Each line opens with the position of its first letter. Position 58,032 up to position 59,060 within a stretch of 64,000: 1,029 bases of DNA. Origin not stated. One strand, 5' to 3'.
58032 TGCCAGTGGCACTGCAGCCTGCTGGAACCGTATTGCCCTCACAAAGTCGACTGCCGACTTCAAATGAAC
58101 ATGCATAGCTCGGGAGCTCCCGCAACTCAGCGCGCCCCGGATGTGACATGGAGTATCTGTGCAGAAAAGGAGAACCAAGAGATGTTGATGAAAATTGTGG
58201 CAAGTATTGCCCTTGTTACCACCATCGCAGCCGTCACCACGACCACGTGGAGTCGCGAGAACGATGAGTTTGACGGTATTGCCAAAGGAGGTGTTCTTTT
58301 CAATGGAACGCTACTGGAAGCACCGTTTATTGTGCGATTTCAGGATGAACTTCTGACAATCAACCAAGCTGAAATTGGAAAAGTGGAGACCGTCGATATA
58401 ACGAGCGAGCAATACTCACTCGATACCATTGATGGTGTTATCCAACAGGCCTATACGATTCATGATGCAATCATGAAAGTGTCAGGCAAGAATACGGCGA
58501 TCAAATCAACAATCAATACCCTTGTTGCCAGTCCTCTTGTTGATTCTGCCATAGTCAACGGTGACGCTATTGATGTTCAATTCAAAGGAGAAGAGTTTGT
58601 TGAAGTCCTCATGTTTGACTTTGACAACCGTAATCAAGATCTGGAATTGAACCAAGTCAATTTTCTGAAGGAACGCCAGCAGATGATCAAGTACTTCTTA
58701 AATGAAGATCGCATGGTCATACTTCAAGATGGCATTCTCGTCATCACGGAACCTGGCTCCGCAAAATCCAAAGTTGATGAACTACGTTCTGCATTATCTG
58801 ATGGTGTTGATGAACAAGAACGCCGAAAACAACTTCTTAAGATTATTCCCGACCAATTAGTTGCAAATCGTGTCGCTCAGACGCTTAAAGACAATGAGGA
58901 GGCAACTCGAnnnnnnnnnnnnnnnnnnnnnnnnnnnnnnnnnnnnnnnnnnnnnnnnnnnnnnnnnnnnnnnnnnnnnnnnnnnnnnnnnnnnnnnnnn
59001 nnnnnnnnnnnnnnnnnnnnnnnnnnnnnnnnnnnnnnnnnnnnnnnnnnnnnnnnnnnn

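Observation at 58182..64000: Tandemly duplicated, translationally coupled two-gene cassette: small anchored protein of unknown family plus giant secreted multi-module Cys-rich protein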

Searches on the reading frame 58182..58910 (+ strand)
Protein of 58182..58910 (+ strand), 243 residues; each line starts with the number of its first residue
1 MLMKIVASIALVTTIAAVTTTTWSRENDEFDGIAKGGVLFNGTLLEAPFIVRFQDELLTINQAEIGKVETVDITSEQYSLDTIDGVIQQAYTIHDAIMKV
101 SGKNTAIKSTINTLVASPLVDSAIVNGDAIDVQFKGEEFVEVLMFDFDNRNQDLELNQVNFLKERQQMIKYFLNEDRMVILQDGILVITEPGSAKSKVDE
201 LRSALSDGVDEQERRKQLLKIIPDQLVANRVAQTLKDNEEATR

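Call 6: search_protein_families(library=pfam, proteins=[window:58182-58910:+], max_evalue=1)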
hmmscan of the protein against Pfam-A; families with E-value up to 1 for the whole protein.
window:58182-58910:+ (243 aa): 1 family
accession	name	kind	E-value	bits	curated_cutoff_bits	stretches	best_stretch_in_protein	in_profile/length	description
PF06919.17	Phage_T4_Gp30_7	-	0.029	14.6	27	1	93-174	16-94/118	Phage Gp30.7 protein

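Call 7: search_protein_families(library=ncbifam, proteins=[window:58182-58910:+], max_evalue=1)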
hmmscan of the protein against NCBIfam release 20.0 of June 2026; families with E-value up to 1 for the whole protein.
window:58182-58910:+ (243 aa): 1 family
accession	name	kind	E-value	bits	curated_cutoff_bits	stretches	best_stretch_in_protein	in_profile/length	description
NF007276.0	PRK09733.1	equivalog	0.00034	20.5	189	1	25-117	17-100/183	fimbrial-like protein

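Call 12: find_homologous_proteins(query=window:58182-58910:+, max_evalue=0.001)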
Query window:58182-58910:+ (243 aa): 2 proteins with E <= 0.001 among 570 candidates.
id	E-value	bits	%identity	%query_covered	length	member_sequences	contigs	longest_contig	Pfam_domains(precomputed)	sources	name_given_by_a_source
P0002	1.2e-147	507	100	100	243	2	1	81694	-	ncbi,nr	ncbi:MAG: hypothetical protein P8M22_00500 [Phycisphaerales bacterium]|nr:hypothetical protein [Phyc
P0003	2.6e-108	378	74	100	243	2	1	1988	-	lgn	-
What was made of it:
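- Checked: Small1 is 58182-58913; NCBI annotates the same 243-aa product, P0002 (call 12).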

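Call 14: find_encoding_contigs(protein=P0002, flank=10000, max_places=3)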
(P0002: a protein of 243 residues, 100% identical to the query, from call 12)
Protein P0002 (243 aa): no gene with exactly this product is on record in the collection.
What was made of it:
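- Tried and rejected: Looking up the window's contig through small1 failed (call 14).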

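Call 19: search_solved_structures(query=A2, max_evalue=10, show_alignments=2)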
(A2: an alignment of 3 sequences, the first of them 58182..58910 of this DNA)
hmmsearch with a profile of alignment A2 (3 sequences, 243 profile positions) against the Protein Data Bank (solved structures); distinct sequences matched with E-value up to 10: 0.

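Call 42: find_homologous_proteins(query=A5, max_evalue=0.01)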
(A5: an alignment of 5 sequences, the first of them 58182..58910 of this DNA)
Query A5 (5 sequences) (243 aa, profile of the alignment): 9 proteins with E <= 0.01 among 8000 candidates.
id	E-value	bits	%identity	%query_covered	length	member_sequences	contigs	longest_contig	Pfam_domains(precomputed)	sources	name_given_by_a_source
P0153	2.9e-118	412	32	96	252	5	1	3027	-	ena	-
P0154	5.9e-116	404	32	93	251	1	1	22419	-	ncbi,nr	ncbi:MAG: hypothetical protein VX527_09375 [Planctomycetota bacterium]|nr:hypothetical protein [Plan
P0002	4.5e-108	378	100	100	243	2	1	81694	-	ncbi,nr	ncbi:MAG: hypothetical protein P8M22_00500 [Phycisphaerales bacterium]|nr:hypothetical protein [Phyc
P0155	6.2e-107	374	29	93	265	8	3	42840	-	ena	-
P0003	5.4e-106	371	74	100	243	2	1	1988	-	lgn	-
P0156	3.7e-87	310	30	94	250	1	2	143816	-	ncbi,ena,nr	ncbi:MAG: hypothetical protein MK116_06900 [Phycisphaerales bacterium]|nr:hypothetical protein [Phyc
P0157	5.8e-82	293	29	94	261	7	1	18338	-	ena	-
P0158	5.6e-80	286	30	94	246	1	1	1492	-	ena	-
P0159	1.7e-71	258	28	96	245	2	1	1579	-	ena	-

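Call 44: find_encoding_contigs(protein=P0156, flank=8000, max_places=2)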
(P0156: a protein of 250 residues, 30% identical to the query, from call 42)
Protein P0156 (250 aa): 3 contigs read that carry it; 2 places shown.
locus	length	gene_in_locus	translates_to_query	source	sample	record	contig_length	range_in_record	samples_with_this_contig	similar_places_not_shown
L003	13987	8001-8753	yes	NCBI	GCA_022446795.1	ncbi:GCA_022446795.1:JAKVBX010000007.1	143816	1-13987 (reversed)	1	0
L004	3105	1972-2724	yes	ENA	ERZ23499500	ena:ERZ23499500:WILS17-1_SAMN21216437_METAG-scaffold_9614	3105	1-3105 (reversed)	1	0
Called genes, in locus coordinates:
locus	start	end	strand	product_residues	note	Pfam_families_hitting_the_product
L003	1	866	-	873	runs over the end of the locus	PF00082:Peptidase_S8, PF13229:Beta_helix (weak), PF02415:Chlam_PMP (faint), PF13229:Beta_helix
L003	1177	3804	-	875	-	-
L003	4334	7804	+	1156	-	-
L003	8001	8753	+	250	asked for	-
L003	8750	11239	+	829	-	-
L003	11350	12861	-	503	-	-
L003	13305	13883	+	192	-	-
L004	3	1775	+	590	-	?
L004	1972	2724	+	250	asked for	-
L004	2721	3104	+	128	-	?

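Call 45: find_encoding_contigs(protein=P0155, flank=8000, max_places=2)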
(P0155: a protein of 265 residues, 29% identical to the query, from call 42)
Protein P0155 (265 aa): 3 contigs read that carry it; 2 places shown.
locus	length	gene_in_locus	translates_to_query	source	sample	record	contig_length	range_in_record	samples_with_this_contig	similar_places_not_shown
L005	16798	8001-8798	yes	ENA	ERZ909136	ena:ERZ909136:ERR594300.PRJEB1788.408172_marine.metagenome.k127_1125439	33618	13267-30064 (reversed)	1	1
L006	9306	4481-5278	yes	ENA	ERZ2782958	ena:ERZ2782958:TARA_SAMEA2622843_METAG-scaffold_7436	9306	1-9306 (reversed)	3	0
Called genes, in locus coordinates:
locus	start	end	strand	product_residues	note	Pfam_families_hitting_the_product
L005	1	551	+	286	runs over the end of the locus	PF02230:Abhydrolase_2, PF20434:BD-FAE (faint), PF00561:Abhydrolase_1 (faint), PF12146:Hydrolase_4 (faint), PF01738:DLH, PF00326:Peptidase_S9 (faint)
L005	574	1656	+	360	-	PF01641:SelR, PF01625:PMSR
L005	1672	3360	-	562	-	PF02012:BNR (faint), PF13088:BNR_2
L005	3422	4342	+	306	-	PF00701:DHDPS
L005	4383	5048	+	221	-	PF13489:Methyltransf_23, PF13847:Methyltransf_31, PF08241:Methyltransf_11, PF08242:Methyltransf_12, PF13649:Methyltransf_25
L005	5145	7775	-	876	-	PF00082:Peptidase_S8, PF00404:Dockerin_1 (faint), PF13229:Beta_helix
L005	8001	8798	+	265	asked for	-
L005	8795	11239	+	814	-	-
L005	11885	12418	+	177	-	-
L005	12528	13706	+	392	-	PF04632:FUSC, PF11744:ALMT, PF13515:FUSC_2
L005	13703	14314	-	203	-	PF12840:HTH_20 (weak), PF25212:HVO_A0114 (weak)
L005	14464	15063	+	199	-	PF00578:AhpC-TSA (weak), PF08534:Redoxin (faint), PF00255:GSHPx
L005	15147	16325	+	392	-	PF21088:MS_channel_1st (weak), PF00924:MS_channel_2nd, PF21082:MS_channel_3rd (weak)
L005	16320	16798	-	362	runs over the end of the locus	PF14607:GxDLY, PF13472:Lipase_GDSL_2 (weak), PF14606:Lipase_GDSL_3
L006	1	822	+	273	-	?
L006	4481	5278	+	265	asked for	-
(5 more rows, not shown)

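Call 46: find_encoding_contigs(protein=P0157, flank=8000, max_places=2)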
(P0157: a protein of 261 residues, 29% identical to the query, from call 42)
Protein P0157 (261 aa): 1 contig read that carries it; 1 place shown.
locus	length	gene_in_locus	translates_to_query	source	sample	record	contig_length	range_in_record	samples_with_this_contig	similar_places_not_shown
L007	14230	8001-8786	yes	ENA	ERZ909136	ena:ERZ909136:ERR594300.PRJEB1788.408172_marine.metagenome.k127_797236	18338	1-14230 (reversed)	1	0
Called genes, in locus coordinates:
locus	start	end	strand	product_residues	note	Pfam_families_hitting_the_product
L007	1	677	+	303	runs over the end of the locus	PF00701:DHDPS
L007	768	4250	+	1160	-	PF16655:PhoD_N (faint), PF16656:Pur_ac_phosph_N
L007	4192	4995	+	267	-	PF13489:Methyltransf_23, PF13847:Methyltransf_31, PF08241:Methyltransf_11, PF08242:Methyltransf_12, PF13649:Methyltransf_25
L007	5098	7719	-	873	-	PF00082:Peptidase_S8, PF05048:NosD (weak)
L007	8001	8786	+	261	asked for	-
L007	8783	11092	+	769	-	-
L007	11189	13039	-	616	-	-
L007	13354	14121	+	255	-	-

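Call 71: search_solved_structures(query=A7, max_evalue=10, show_alignments=2)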
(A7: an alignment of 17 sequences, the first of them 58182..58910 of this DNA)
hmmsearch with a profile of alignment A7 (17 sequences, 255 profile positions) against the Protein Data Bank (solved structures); distinct sequences matched with E-value up to 10: 1.
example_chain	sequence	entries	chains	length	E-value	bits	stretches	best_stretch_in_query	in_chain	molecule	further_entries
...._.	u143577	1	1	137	2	10.7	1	13-64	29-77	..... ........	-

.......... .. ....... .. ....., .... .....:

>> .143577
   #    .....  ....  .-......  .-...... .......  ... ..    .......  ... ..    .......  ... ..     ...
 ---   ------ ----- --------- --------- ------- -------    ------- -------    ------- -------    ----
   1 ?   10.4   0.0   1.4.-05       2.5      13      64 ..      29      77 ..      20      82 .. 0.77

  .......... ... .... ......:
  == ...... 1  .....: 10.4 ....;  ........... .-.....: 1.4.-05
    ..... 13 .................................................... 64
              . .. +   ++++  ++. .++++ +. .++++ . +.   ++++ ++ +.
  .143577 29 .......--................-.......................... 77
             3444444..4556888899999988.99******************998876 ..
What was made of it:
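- On Peptidase family C25 (gingipain, Pfam PF01364): It is not detectably homologous to the RgpB prodomain (call 71).
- Closest known: Gingipain RgpB. Different: The pro-like module is a separate gene here and has no detectable similarity to the RgpB prodomain (call 71).
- It has no detectable sequence similarity to any PDB chain, including the RgpB prodomain (call 71).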

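Call 72: search_protein_families(library=pfam, alignment_id=A7, max_evalue=1)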
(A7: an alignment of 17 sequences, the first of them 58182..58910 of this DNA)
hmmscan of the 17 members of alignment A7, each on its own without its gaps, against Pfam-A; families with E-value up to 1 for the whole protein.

A. member 1, window:58182-58910:+ (243 aa): 1 family
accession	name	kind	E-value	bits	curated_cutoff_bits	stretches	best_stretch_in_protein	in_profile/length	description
PF06919.17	Phage_T4_Gp30_7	-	0.029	14.6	27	1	93-174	16-94/118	Phage Gp30.7 protein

B. families by the number of members that match (of 17 scanned): 7 families
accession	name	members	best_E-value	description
PF05949.17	DUF881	1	0.018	Bacterial protein of unknown function (DUF881)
PF20304.3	Sp-CxC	1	0.02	Small protein from certain CxC ATPase-based DNA modification systems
PF02950.22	Conotoxin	1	0.02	Conotoxin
PF06919.17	Phage_T4_Gp30_7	1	0.029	Phage Gp30.7 protein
PF21157.2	DksA_N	1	0.072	DnaK suppressor protein DksA, N-terminal domain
PF04077.17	DsrH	1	0.074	DsrH like protein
PF12965.13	DUF3854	1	0.39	Domain of unknown function (DUF3854)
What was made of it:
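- On Lif-type lipase foldases: There are no Pfam or PDB matches (calls 71, 72).
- There is no cohesin similarity (calls 71, 72).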

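Call 82: search_protein_families(library=pfam, proteins=[L003:8750-11236:+], max_evalue=1)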
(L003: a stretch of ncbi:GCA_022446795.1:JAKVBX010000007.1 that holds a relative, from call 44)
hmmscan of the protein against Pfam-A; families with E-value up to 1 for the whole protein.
L003:8750-11236:+ (829 aa): 3 families
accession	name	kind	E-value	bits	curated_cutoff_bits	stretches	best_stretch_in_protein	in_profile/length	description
PF00036.39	EF-hand_1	-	0.049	13.6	25.4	1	403-421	9-27/29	EF hand domain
PF00404.24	Dockerin_1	-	0.09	13.4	22.9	1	376-418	2-51/57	Dockerin type I domain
PF13405.12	EF-hand_6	-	0.14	12.5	25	0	403-424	9-30/30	EF-hand domain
